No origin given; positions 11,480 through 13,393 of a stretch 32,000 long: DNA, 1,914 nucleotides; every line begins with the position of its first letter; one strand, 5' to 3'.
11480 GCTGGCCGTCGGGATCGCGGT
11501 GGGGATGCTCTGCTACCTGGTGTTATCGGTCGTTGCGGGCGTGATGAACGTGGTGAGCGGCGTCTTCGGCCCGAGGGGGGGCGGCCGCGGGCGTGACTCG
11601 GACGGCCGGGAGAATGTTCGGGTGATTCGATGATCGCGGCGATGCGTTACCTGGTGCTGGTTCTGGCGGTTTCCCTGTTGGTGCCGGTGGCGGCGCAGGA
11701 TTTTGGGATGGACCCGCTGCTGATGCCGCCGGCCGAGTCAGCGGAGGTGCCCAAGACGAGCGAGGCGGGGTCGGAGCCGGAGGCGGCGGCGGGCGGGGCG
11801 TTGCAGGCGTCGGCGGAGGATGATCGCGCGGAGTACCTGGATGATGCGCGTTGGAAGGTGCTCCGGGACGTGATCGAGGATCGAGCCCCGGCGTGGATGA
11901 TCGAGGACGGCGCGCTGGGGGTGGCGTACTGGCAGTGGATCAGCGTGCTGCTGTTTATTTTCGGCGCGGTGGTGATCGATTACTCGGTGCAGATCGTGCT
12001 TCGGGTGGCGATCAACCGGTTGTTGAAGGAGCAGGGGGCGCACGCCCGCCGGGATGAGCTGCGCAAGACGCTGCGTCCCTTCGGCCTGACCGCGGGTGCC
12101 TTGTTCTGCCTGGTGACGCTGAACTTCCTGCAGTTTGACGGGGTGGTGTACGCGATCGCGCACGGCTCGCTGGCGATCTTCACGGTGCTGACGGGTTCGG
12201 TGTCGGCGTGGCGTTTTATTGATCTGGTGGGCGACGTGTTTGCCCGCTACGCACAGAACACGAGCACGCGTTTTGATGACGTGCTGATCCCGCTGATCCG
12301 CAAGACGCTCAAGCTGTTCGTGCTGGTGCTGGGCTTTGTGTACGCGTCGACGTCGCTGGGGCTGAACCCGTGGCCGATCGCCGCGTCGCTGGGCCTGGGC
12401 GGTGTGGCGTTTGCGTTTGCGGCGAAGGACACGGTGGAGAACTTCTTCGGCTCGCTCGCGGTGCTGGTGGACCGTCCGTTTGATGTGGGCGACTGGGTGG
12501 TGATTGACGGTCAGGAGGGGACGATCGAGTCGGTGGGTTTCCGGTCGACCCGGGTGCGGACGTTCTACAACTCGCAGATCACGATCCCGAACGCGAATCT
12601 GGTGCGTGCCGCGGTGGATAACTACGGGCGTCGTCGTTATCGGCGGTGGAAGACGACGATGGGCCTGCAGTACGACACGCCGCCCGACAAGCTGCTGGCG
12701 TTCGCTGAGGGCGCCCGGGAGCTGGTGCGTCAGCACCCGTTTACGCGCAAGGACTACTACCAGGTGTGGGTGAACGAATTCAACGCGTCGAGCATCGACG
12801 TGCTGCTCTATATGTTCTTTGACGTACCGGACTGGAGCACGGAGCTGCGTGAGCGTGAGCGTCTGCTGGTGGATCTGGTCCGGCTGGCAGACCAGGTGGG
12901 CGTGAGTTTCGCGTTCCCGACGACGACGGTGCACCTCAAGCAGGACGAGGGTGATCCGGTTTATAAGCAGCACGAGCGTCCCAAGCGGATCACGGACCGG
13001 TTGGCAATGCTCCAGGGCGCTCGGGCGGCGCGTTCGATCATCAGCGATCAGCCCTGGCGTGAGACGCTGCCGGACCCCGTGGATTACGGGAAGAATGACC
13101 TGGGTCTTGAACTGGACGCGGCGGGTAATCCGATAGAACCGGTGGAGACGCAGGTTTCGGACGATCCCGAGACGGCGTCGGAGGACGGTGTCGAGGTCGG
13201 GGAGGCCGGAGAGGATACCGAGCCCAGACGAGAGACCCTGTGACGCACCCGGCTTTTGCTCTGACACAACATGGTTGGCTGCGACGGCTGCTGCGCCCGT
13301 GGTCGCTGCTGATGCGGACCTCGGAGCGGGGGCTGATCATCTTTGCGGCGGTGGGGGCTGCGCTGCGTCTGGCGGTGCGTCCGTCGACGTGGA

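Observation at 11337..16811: MscS channel hard-wired into an Mla/MCE-type lipid-transport operon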

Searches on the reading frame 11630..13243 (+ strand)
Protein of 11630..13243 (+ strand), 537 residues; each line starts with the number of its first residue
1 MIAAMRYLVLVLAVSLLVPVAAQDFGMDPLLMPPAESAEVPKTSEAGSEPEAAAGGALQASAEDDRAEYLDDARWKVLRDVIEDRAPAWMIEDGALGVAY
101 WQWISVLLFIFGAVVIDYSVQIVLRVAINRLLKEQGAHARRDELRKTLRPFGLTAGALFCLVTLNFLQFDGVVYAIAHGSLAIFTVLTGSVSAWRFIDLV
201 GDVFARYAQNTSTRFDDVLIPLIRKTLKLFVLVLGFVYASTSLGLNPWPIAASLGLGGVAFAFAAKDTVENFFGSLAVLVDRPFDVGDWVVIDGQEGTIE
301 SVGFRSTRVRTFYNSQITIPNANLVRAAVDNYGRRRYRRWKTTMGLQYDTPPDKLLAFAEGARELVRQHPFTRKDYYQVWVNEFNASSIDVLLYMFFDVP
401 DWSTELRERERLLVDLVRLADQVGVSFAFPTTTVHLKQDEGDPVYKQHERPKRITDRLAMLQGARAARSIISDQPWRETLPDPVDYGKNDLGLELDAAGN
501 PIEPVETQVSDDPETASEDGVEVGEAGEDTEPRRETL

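Call 4: search_protein_families(library=pfam, proteins=[window:11630-13243:+], max_evalue=0.01)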
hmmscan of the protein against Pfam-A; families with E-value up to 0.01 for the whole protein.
window:11630-13243:+ (537 aa): 3 families
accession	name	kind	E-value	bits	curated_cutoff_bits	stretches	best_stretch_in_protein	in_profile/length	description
PF00924.24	MS_channel_2nd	-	8.7e-22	77.5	20.2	1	267-333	1-67/68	Mechanosensitive ion channel, beta-domain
PF21088.3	MS_channel_1st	-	0.00037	20.9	23.1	1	226-266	2-42/42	Mechanosensitive ion channel, transmembrane helices 2/3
PF21082.3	MS_channel_3rd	-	0.0012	19.7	21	1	342-403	3-64/88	Mechanosensitive ion channel MscS, C-terminal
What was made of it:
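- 11630..13243 (+): YnaI-like MscS-family mechanosensitive channel with an N-terminal signal-like helix. PF00924, 77.5 bits (call 4).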

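Call 6: find_encoding_contigs(protein=window:11630-13243:+, flank=10000, max_places=6)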
Protein window:11630-13243:+ (537 aa): no gene with exactly this product is on record in the collection.
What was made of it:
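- Tried and rejected: Exact look-up of the window MscS in the assembly index found nothing (call 6).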

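Call 7: find_homologous_proteins(query=window:11630-13240:+)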
Query window:11630-13240:+ (537 aa): 2107 proteins with E <= 0.001 among 8000 candidates; the best 120 are listed.
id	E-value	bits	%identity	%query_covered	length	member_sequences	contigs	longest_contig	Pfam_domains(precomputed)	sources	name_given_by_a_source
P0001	0.0e+0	1206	100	100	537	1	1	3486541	PF00924.25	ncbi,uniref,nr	ncbi:mechanosensitive ion channel family protein [Mucisphaera calidilacus]|uniref:Low conductance me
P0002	1.9e-227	774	67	93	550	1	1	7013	PF00924.25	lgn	-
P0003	2.6e-213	728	67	86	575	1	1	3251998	PF00924.25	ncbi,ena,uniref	ncbi:mechanosensitive ion channel family protein [Mucisphaera sp.]|uniref:mechanosensitive ion chann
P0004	1.0e-204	699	60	95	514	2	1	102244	PF00924.25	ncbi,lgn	ncbi:MAG: mechanosensitive ion channel [Phycisphaeraceae bacterium]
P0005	4.7e-162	558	59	81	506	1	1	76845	PF00924.25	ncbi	ncbi:MAG: mechanosensitive ion channel domain-containing protein [Planctomycetota bacterium]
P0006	2.0e-161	556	56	82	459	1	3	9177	PF00924.25,PF21082.3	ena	-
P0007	1.5e-160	554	57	82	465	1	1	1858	PF00924.25,PF21082.3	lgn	-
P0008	2.1e-159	550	52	85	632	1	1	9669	PF00924.25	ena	-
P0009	2.2e-159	550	59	76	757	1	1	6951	PF00924.25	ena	-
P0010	2.6e-159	549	57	80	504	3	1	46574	PF21088.3,PF00924.25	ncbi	ncbi:MAG: mechanosensitive ion channel family protein [Planctomycetota bacterium]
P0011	8.5e-159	548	54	82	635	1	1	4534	PF00924.25,PF21082.3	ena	-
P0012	9.9e-159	547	57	79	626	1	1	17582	PF00924.25,PF21082.3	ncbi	-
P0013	1.4e-158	547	55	82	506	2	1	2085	PF00924.25,PF21082.3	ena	-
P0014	1.2e-157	544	58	79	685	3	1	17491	PF00924.25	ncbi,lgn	ncbi:MAG: mechanosensitive ion channel family protein [Planctomycetota bacterium]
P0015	1.8e-157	543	53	84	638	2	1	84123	PF00924.25,PF21082.3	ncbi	ncbi:MAG: mechanosensitive ion channel family protein [Planctomycetota bacterium]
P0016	2.8e-157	543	56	81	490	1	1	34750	PF00924.25,PF21082.3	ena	-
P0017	7.3e-157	541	56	79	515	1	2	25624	PF00924.25,PF21082.3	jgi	-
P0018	6.8e-156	538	54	80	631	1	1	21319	PF21088.3,PF00924.25,PF21082.3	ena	-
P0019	2.6e-155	536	55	80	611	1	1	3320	PF00924.25,PF21082.3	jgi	-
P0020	3.0e-155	536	57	79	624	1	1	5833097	PF00924.25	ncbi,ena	-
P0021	4.1e-155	536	54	80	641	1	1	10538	PF00924.25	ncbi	ncbi:MAG: mechanosensitive ion channel family protein [Phycisphaeraceae bacterium]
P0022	5.2e-155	535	51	88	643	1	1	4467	PF00924.25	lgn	-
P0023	1.1e-154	534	53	84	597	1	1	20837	PF00924.25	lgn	-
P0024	2.1e-154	533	49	93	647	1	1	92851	PF00924.25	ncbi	ncbi:MAG: mechanosensitive ion channel family protein [Planctomycetota bacterium]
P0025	2.3e-154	533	55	79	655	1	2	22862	PF00924.25,PF21082.3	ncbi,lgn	-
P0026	2.6e-154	533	53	81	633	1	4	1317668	PF00924.25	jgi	jgi:MscS family membrane protein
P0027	3.3e-154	533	55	82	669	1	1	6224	PF00924.25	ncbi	ncbi:MAG: mechanosensitive ion channel family protein [Planctomycetota bacterium]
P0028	7.5e-154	531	54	79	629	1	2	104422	PF00924.25,PF21082.3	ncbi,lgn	-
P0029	9.8e-154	531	53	84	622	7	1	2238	PF00924.25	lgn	-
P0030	1.2e-153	531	54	78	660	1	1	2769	PF00924.25,PF21082.3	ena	-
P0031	1.4e-153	531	51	93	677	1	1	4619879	PF00924.25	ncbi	ncbi:mechanosensitive ion channel family protein [Phycisphaeraceae bacterium D3-23]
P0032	1.6e-153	530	52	81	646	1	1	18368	PF00924.25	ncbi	-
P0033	1.9e-153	530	52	82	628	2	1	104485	PF00924.25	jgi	jgi:MscS family membrane protein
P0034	2.1e-153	530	54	81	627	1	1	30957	PF00924.25,PF21082.3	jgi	jgi:MscS family membrane protein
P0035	2.6e-153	530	50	88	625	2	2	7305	PF00924.25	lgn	-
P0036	3.2e-153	529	56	79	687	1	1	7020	PF00924.25,PF21082.3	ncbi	-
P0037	3.4e-153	529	52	85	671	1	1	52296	PF00924.25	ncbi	ncbi:MAG: mechanosensitive ion channel domain-containing protein [Planctomycetota bacterium]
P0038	5.2e-153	529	52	82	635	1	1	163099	PF00924.25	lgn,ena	-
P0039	7.3e-153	528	54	76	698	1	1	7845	PF00924.25,PF21082.3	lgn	-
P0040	1.1e-152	528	50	87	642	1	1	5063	PF00924.25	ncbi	ncbi:MAG: mechanosensitive ion channel family protein [Planctomycetota bacterium]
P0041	1.2e-152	527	51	81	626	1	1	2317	PF00924.25,PF21082.3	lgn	-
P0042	1.2e-152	527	50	85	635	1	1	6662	PF00924.25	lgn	-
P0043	2.2e-152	527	52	80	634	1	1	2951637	PF00924.25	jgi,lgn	jgi:MscS family membrane protein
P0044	2.4e-152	526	53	78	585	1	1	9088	PF00924.25,PF21082.3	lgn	-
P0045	2.4e-152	526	52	87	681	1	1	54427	PF00924.25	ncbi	ncbi:MAG: mechanosensitive ion channel domain-containing protein [Phycisphaerales bacterium JB063]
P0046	2.8e-152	526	57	80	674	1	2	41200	PF00924.25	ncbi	ncbi:MAG: mechanosensitive ion channel domain-containing protein [Planctomycetota bacterium]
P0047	3.2e-152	526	55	75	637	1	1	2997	PF00924.25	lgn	-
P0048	5.3e-152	525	52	82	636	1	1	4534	PF00924.25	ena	-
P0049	5.5e-152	525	50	85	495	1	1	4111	PF00924.25,PF21082.3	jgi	-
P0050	5.7e-152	525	56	77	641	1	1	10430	PF00924.25,PF21082.3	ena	-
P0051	7.1e-152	525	55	82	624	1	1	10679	PF00924.25,PF21082.3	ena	-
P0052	9.8e-152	524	51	85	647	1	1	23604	PF00924.25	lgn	-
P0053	1.1e-151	524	56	78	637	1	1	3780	PF00924.25,PF21082.3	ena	-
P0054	1.3e-151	524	53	84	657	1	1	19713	PF21088.3,PF00924.25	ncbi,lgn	ncbi:MAG: mechanosensitive ion channel family protein [Planctomycetota bacterium]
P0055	1.5e-151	524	52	83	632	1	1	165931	PF00924.25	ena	-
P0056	2.1e-151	523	55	82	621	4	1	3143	PF00924.25,PF21082.3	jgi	-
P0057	2.3e-151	523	52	82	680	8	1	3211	PF00924.25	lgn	-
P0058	2.4e-151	523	50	87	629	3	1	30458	PF00924.25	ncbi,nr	ncbi:MAG: mechanosensitive ion channel family protein [Phycisphaeraceae bacterium]|nr:mechanosensiti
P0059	2.9e-151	523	55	77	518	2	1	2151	PF21088.3,PF00924.25,PF21082.3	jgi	-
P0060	3.6e-151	523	50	91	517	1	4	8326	PF00924.25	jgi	jgi:MscS family membrane protein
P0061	4.7e-151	522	56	75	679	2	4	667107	PF00924.25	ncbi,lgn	-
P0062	5.9e-151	522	56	79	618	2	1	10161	PF00924.25,PF21082.3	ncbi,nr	ncbi:MAG: mechanosensitive ion channel family protein [bacterium]|nr:mechanosensitive ion channel fa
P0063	8.7e-151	521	51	82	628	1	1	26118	PF00924.25,PF21082.3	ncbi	-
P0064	9.4e-151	521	54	75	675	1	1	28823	PF00924.25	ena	-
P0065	1.0e-150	521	56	73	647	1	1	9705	PF00924.25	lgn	-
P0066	1.1e-150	521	53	78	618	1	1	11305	PF00924.25,PF21082.3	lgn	-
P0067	1.1e-150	521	55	79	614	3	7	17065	PF00924.25,PF21082.3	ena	-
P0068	1.4e-150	521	53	75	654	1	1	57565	PF00924.25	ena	-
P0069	2.0e-150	520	53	82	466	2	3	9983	PF21088.3,PF00924.25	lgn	-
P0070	2.7e-150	520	54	82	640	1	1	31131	PF00924.25,PF21082.3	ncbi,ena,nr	ncbi:MAG: mechanosensitive ion channel family protein [Myxococcota bacterium]|nr:mechanosensitive io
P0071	3.1e-150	519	51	85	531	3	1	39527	PF21088.3,PF00924.25,PF21082.3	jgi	-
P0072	3.7e-150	519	48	93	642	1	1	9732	PF00924.25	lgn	-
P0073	3.8e-150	519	52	82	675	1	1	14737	PF00924.25,PF21082.3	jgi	-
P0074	4.0e-150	519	54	81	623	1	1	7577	PF21088.3,PF00924.25,PF21082.3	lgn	-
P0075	4.8e-150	519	54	76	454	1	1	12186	PF00924.25,PF21082.3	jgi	jgi:MscS family membrane protein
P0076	5.0e-150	519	53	82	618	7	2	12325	PF21088.3,PF00924.25,PF21082.3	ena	-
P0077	5.2e-150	519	55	78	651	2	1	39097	PF00924.25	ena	-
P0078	5.2e-150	519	49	88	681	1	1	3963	PF00924.25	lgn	-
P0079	7.1e-150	518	52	84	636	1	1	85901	PF00924.25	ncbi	-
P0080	1.1e-149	518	54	85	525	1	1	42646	PF00924.25,PF21082.3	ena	-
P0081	1.2e-149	518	53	81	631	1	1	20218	PF00924.25,PF21082.3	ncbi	-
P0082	1.4e-149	517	54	76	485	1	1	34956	PF21088.3,PF00924.25,PF21082.3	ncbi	-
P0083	1.7e-149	517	51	81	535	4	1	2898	PF00924.25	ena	-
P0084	1.7e-149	517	54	82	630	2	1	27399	PF21088.3,PF00924.25,PF21082.3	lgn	-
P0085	1.7e-149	517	50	86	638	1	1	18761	PF00924.25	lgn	-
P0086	2.3e-149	517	51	85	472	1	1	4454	PF00924.25,PF21082.3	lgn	-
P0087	2.3e-149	517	55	79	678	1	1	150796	PF00924.25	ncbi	ncbi:MAG: mechanosensitive ion channel family protein [Planctomycetota bacterium]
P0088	3.6e-149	516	53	81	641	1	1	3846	PF00924.25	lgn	-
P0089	4.1e-149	516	54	79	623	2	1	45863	PF00924.25,PF21082.3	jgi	-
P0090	4.8e-149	516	54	81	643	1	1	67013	PF21088.3,PF00924.25,PF21082.3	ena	-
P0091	5.2e-149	515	57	75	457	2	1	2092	PF21088.3,PF00924.25,PF21082.3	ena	-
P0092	6.9e-149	515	53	81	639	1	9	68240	PF00924.25,PF21082.3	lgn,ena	-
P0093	7.8e-149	515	51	86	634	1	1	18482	PF00924.25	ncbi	ncbi:MAG: mechanosensitive ion channel family protein [Planctomycetota bacterium]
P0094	8.5e-149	515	55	79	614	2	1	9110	PF00924.25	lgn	-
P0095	9.9e-149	514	55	79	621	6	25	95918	PF00924.25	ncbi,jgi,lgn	jgi:MscS family membrane protein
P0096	1.3e-148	514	52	82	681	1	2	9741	PF00924.25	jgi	-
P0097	1.3e-148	514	53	82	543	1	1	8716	PF00924.25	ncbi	ncbi:MAG: mechanosensitive ion channel family protein [Planctomycetota bacterium]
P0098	2.1e-148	513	54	76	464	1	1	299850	PF00924.25,PF21082.3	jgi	jgi:MscS family membrane protein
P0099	2.8e-148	513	53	82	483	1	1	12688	PF00924.25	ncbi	ncbi:MAG: mechanosensitive ion channel family protein, partial [Planctomycetota bacterium]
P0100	3.9e-148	513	55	76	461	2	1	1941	PF00924.25,PF21082.3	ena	-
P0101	4.4e-148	512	52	82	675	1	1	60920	PF00924.25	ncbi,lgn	-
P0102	4.5e-148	512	51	85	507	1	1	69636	PF00924.25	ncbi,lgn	ncbi:MAG: mechanosensitive ion channel family protein [Phycisphaeraceae bacterium]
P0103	9.7e-148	511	54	79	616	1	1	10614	PF00924.25,PF21082.3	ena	-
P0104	1.0e-147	511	53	75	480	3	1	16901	PF00924.25,PF21082.3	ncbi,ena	-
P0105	1.3e-147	511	53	82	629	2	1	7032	PF00924.25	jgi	-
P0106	1.5e-147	511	52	78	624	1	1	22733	PF00924.25,PF21082.3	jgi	jgi:MscS family membrane protein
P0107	2.0e-147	510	53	84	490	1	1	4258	PF00924.25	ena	-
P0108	2.6e-147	510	54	75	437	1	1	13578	PF00924.25,PF21082.3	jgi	jgi:MscS family membrane protein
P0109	2.9e-147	510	53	75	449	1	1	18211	PF21088.3,PF00924.25,PF21082.3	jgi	jgi:MscS family membrane protein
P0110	3.3e-147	509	53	80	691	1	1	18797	PF00924.25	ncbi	ncbi:MAG: mechanosensitive ion channel family protein [Planctomycetota bacterium]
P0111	3.4e-147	509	50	85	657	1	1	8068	PF00924.25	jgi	-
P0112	5.3e-147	509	55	76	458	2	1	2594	PF00924.25,PF21082.3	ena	-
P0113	5.8e-147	509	52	75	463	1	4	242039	PF21088.3,PF00924.25,PF21082.3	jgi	jgi:MscS family membrane protein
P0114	6.5e-147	508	51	81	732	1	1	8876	PF00924.25,PF21082.3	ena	-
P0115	7.4e-147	508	55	73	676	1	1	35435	PF00924.25,PF21082.3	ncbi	-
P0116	1.1e-146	508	56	76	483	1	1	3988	PF21088.3,PF00924.25,PF21082.3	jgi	-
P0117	1.4e-146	507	54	79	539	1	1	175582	PF00924.25,PF21082.3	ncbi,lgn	ncbi:MAG: mechanosensitive ion channel domain-containing protein [Planctomycetota bacterium]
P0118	1.5e-146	507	54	81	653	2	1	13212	PF00924.25,PF21082.3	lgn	-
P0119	1.9e-146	507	52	80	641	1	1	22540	PF00924.25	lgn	-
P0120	2.0e-146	507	53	77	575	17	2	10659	PF00924.25,PF21082.3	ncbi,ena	-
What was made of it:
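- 11630..13243 (+): More than 2,000 homologues were found, and the 120 best listed are 48-67% identical, mostly from Planctomycetota (call 7).
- Tried and rejected: The source was identified from a 100% hit instead (call 7).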

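Call 10: find_related_loci(query=A1, collection=genome_contigs, flank=10000)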
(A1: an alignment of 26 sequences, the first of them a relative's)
Query A1 (537 aa) in genome_contigs; peptide patterns used: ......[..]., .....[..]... (x = any residue, [..] = any of these).
600 stretches matched a pattern (row limit reached: there are more); 581 encode a relative of the query (tblastn E <= 1e-3); the best 80 are kept; 80 distinct loci.
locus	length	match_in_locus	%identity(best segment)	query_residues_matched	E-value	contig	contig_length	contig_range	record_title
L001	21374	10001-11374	67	72-532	0e+0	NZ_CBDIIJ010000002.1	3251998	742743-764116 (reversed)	MAG: Mucisphaera sp. isolate e74750a0-4925-4113-9a6d-5b4dc61a6ea5 contig_2, whole genome shotgun sequence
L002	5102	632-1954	53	65-515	7e-159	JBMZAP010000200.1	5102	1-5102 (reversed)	MAG: Phycisphaeraceae bacterium isolate ME_XS_2206_bin_35 ME_XS_2206_bin_35_216, whole genome shotgun sequence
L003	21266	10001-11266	57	78-502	2e-155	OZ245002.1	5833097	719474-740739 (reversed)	MAG: Myxococcota bacterium isolate 641f811d-2bae-4d89-87bb-445edc559d6d genome assembly, chromosome: 1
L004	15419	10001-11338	52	87-519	4e-151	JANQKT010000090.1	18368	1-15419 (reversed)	MAG: Phycisphaeraceae bacterium isolate PL25a_bin.26 k99_942737, whole genome shotgun sequence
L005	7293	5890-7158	55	78-503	4e-151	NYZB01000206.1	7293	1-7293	MAG: Deltaproteobacteria bacterium isolate ARS66 MHASMcontig_442495, whole genome shotgun sequence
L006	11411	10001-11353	50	66-514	8e-150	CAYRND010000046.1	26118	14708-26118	MAG TPA_asm: uncultured Phycisphaeraceae bacterium isolate SRP141376_co2_242 genome assembly, contig: NODE_3999_length_2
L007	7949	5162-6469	54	80-520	3e-149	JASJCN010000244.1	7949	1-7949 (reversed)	MAG: Myxococcota bacterium isolate MO_167.B22 MO_167.c_7382, whole genome shotgun sequence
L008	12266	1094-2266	55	96-486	2e-148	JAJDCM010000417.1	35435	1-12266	MAG: Planctomycetota bacterium isolate OFTM205 OFTM205_416, whole genome shotgun sequence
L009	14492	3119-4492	54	77-522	2e-148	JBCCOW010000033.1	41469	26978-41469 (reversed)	MAG: Planctomycetota bacterium isolate P01_D01_bin.113 k141_527658_length_41469_cov_30.9070, whole genome shotgun sequen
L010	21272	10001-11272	54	80-504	1e-147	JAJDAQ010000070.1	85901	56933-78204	MAG: Deltaproteobacteria bacterium isolate OFTM60 OFTM60_69, whole genome shotgun sequence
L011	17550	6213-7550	52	81-518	2e-147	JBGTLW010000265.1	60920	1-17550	MAG: Phycisphaeraceae bacterium isolate JTS-RE347 k141_6572021, whole genome shotgun sequence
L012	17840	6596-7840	53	80-494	1e-144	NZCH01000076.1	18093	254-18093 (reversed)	MAG: Phycisphaerae bacterium isolate ARS1224 MHASMcontig_432202, whole genome shotgun sequence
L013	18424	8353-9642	52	77-510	4e-144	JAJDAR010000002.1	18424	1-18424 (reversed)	MAG: Deltaproteobacteria bacterium isolate OFTM245 OFTM245_1, whole genome shotgun sequence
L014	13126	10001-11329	53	81-502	8e-142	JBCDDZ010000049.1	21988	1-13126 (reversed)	MAG: Planctomycetota bacterium isolate P01_G01_bin.52 k141_2520790_length_21988_cov_19.3952, whole genome shotgun sequen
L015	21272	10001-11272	51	69-492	2e-141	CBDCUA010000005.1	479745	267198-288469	MAG: Phycisphaeraceae bacterium isolate ab2f064c-c327-4047-8da2-9c7ef337f7e9 genome assembly, contig: contig_5, whole ge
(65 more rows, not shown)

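Call 38: search_protein_families(library=ncbifam, proteins=[window:11630-13243:+], max_evalue=0.01)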
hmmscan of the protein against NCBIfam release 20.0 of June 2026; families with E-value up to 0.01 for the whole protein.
window:11630-13243:+ (537 aa): 6 families
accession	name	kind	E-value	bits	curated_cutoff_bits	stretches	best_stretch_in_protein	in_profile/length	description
NF007662.0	PRK10334.1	subfamily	2.8e-19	69.5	321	1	215-438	65-279/286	small-conductance mechanosensitive channel MscS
NF047602.1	MscsSHelicob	equivalog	4.6e-17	62.3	400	1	211-402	37-226/260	small-conductance mechanosensitive channel MscS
NF047601.1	MscSThanab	equivalog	4.2e-14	52.7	500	1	214-438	59-278/280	small-conductance mechanosensitive channel MscS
NF008438.0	PRK11281.1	equivalog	3.6e-09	35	991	1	226-448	881-1100/1113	mechanosensitive channel MscK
NF008542.0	PRK11465.1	equivalog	4.5e-05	21.9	596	1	201-324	494-614/741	mechanosensitive channel protein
NF008180.0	PRK10929.1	equivalog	0.0002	19.3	809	1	234-325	890-977/1109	miniconductance mechanosensitive channel MscM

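Call 44: find_encoding_contigs(protein=P0002, flank=8000, max_places=2)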
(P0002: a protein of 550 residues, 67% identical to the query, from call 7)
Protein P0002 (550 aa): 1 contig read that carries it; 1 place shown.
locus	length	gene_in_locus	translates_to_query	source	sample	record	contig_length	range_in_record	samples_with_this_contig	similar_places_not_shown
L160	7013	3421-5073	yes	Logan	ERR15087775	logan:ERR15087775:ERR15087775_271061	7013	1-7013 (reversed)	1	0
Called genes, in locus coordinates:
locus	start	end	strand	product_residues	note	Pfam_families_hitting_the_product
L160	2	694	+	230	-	?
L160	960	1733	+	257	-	-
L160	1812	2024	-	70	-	-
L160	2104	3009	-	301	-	PF08668:HDOD, PF01966:HD (weak)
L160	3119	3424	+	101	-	-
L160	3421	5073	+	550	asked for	PF00924:MS_channel_2nd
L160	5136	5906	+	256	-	PF02405:MlaE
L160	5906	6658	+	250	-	PF00005:ABC_tran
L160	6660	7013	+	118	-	?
